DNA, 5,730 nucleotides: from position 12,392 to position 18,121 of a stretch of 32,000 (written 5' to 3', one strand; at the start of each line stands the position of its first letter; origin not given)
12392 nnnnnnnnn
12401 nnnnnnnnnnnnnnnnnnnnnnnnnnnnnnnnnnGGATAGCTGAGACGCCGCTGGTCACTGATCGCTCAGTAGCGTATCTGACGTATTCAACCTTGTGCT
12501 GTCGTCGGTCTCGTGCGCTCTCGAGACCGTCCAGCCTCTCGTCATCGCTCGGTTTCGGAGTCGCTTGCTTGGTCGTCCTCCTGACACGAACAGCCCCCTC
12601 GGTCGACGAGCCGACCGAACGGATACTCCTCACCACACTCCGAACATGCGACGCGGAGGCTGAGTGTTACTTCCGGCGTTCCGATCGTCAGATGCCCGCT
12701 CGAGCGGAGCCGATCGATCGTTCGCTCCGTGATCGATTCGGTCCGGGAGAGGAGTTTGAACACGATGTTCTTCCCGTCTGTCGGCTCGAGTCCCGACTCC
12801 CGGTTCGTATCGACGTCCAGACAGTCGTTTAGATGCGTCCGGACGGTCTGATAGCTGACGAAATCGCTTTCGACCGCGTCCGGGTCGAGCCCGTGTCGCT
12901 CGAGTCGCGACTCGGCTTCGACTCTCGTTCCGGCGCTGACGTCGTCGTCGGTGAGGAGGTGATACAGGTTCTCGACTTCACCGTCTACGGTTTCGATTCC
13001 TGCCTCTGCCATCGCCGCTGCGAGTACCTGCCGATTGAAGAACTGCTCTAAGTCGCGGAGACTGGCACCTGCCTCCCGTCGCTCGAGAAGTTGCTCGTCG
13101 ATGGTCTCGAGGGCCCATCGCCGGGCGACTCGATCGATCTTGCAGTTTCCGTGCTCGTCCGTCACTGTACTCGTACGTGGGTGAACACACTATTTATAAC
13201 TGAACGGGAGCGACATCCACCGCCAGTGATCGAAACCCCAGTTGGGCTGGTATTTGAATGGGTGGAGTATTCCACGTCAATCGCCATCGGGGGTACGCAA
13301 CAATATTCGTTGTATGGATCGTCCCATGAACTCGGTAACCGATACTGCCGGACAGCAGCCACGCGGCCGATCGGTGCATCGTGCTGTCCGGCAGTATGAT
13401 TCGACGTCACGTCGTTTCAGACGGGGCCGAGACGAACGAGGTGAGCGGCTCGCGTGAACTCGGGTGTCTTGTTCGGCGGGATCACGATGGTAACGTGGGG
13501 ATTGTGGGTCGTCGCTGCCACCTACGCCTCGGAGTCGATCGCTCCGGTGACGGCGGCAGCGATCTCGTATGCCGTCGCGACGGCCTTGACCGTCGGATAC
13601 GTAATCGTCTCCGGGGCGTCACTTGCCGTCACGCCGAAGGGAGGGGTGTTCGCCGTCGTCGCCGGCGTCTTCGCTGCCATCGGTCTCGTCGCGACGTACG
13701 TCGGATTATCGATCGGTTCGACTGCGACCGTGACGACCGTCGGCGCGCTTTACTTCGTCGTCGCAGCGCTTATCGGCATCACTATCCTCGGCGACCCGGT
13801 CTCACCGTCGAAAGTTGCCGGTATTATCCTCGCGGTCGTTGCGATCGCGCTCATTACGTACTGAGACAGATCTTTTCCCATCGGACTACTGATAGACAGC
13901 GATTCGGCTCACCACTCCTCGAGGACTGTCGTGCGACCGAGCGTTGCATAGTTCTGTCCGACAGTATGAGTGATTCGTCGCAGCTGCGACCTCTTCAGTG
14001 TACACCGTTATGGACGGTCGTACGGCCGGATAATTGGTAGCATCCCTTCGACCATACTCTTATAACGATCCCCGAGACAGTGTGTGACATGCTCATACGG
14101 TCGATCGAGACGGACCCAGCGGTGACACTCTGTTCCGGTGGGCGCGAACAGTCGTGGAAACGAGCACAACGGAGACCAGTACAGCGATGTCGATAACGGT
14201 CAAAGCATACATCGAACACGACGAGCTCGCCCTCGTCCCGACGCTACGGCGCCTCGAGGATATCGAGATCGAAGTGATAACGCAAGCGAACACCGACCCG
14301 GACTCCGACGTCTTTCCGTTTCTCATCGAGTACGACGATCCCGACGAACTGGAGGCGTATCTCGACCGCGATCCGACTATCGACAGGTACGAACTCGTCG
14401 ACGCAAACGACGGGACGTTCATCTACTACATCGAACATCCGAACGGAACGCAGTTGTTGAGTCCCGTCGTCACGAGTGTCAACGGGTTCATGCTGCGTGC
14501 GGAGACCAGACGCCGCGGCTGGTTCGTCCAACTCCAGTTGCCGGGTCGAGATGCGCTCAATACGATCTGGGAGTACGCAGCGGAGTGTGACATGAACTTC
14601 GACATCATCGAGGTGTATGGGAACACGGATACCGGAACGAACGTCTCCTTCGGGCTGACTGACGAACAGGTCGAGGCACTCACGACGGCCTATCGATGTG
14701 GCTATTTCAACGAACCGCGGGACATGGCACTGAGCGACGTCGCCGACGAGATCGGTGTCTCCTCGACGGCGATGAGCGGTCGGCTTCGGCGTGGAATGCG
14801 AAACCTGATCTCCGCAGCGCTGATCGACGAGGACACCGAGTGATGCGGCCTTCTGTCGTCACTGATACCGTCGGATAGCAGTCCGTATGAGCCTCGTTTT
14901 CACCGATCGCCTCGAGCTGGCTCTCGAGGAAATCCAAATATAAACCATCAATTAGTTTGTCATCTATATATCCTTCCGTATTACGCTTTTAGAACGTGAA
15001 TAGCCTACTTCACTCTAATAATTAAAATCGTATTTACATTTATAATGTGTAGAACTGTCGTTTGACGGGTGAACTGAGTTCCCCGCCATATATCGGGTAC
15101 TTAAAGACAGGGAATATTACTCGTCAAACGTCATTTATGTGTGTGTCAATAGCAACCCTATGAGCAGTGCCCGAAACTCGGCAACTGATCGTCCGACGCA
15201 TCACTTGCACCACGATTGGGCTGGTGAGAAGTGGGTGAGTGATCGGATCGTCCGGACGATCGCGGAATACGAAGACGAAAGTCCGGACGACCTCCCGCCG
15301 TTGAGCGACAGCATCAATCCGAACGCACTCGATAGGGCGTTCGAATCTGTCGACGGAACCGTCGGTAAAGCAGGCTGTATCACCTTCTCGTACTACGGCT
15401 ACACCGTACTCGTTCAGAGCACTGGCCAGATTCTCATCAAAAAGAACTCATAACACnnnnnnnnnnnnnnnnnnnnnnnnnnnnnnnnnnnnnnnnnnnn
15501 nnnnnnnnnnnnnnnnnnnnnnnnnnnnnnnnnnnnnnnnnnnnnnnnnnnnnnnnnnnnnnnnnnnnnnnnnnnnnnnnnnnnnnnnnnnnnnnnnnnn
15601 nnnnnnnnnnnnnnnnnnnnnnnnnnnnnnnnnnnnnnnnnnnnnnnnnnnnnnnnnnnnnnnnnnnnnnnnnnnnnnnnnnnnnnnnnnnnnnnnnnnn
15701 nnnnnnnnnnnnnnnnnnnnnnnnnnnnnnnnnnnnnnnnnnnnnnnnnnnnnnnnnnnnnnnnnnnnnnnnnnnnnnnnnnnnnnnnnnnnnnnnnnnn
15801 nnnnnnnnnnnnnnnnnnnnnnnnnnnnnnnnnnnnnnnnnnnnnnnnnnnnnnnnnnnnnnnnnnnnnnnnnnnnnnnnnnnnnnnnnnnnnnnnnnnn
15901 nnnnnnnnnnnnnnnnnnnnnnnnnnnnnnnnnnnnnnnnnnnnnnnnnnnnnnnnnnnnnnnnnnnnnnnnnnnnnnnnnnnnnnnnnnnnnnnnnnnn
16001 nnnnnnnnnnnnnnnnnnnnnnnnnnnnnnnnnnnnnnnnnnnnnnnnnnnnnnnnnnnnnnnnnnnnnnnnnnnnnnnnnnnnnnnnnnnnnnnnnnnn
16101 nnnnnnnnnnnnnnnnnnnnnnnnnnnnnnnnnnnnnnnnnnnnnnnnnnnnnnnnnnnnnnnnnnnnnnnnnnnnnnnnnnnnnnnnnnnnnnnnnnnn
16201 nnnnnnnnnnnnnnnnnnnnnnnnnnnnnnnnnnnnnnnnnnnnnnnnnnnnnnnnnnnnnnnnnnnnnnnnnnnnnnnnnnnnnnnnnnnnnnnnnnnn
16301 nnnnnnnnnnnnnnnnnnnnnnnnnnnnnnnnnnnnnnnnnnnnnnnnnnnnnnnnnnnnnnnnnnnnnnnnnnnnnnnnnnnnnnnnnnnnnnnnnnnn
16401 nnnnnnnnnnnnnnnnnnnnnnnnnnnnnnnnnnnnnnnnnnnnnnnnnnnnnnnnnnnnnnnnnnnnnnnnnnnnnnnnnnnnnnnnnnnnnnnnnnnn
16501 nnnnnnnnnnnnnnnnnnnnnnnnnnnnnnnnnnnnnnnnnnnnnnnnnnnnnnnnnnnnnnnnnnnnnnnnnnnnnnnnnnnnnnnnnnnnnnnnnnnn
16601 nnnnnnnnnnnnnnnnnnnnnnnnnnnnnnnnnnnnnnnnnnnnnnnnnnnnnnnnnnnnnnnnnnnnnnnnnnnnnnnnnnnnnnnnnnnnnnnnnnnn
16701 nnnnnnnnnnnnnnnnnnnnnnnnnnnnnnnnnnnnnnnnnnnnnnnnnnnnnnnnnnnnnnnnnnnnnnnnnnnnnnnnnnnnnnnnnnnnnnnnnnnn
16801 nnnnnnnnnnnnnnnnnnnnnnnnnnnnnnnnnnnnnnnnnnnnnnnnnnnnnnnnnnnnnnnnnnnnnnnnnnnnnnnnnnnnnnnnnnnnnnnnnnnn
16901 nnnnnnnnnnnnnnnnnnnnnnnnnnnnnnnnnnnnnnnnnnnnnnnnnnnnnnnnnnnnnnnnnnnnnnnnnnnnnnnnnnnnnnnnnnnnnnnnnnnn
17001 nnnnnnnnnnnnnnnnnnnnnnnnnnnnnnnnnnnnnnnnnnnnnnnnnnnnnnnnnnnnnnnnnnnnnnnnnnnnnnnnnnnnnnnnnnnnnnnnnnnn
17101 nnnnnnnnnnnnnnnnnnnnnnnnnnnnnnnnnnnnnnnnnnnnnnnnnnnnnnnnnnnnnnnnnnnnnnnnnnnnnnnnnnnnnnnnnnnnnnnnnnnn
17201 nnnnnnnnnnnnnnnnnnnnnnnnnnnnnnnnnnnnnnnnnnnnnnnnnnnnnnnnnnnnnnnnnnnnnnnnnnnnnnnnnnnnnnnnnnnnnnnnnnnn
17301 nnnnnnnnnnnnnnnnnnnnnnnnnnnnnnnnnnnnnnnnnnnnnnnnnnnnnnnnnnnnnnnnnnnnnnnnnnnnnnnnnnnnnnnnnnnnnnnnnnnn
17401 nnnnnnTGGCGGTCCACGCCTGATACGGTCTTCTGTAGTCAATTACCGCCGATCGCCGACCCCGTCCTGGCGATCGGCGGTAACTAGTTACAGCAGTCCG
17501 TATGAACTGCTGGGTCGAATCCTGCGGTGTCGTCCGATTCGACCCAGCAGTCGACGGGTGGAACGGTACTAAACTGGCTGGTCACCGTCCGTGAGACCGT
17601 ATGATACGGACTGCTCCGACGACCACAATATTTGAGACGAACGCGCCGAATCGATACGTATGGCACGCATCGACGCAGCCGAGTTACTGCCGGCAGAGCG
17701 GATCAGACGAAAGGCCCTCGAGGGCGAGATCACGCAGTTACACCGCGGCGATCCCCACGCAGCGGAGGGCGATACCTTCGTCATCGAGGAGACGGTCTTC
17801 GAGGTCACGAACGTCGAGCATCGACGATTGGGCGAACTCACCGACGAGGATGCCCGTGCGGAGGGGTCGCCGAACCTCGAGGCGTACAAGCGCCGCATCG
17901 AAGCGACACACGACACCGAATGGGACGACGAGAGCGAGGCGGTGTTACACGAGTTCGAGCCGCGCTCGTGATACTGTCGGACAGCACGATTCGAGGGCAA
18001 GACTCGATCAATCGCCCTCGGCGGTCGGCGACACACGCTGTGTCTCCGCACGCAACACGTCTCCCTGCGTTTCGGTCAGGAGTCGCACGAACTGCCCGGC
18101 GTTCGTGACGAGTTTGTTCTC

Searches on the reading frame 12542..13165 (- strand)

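Call 8: search_protein_families(library=pfam, proteins=[window:12542-13165:-])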
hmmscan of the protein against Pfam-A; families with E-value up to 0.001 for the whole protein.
window:12542-13165:- (207 aa): 1 family
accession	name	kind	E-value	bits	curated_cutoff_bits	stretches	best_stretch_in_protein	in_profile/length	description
PF21811.2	RdfA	-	1.1e-63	215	27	1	8-195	1-195/195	Rod-determining factor A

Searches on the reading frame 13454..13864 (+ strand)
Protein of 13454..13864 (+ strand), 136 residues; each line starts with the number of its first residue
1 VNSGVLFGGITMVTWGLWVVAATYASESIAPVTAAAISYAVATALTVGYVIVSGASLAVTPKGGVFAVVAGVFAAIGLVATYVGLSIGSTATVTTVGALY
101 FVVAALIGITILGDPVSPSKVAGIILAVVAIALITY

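Call 8: search_protein_families(library=pfam, proteins=[window:13454-13864:+])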
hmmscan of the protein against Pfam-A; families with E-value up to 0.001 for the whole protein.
window:13454-13864:+ (136 aa): 1 family
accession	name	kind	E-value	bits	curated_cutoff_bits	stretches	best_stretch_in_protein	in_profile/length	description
PF00892.27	EamA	-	3.5e-13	50.4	28.2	1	3-135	2-134/135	EamA-like transporter family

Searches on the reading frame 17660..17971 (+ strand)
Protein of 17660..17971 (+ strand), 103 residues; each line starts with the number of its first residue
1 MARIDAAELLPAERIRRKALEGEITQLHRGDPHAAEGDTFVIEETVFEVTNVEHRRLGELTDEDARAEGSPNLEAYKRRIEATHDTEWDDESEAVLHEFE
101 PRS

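Call 9: search_protein_families(library=pfam, proteins=[window:17660-17971:+])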
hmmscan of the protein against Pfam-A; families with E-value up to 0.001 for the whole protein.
window:17660-17971:+ (103 aa): 1 family
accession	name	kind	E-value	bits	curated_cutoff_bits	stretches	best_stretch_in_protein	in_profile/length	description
PF04266.20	ASCH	-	7.1e-05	23.9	21.2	1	36-101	29-101/103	ASCH domain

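Call 107: search_protein_representatives(protein=window:17660-17968:+)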
Query: 103 residues. Proteins with E-value up to 0.001 (for the whole library): 43; up to 1e-10: 11; up to 1e-30: 1. The best 43 are listed.
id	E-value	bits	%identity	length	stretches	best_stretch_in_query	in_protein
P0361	1.2e-31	125.2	63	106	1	1-102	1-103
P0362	2.3e-27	111.5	65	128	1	1-85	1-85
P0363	1.6e-26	108.8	59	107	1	1-102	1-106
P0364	1.6e-21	92.8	51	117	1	8-100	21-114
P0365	7.2e-21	90.7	62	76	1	1-76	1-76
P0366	3.6e-16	75.6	61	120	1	1-71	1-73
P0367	3.0e-14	69.5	58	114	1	1-72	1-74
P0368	3.6e-14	69.2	55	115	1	1-65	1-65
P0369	7.6e-13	65.0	56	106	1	1-68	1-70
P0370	2.3e-12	63.4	42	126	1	5-99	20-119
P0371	2.1e-11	60.4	33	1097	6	55-94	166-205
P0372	1.9e-10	57.3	34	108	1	1-100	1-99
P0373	5.9e-10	55.7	64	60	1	57-101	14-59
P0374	1.7e-09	54.2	33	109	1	2-100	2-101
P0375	1.8e-09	54.2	40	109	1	8-98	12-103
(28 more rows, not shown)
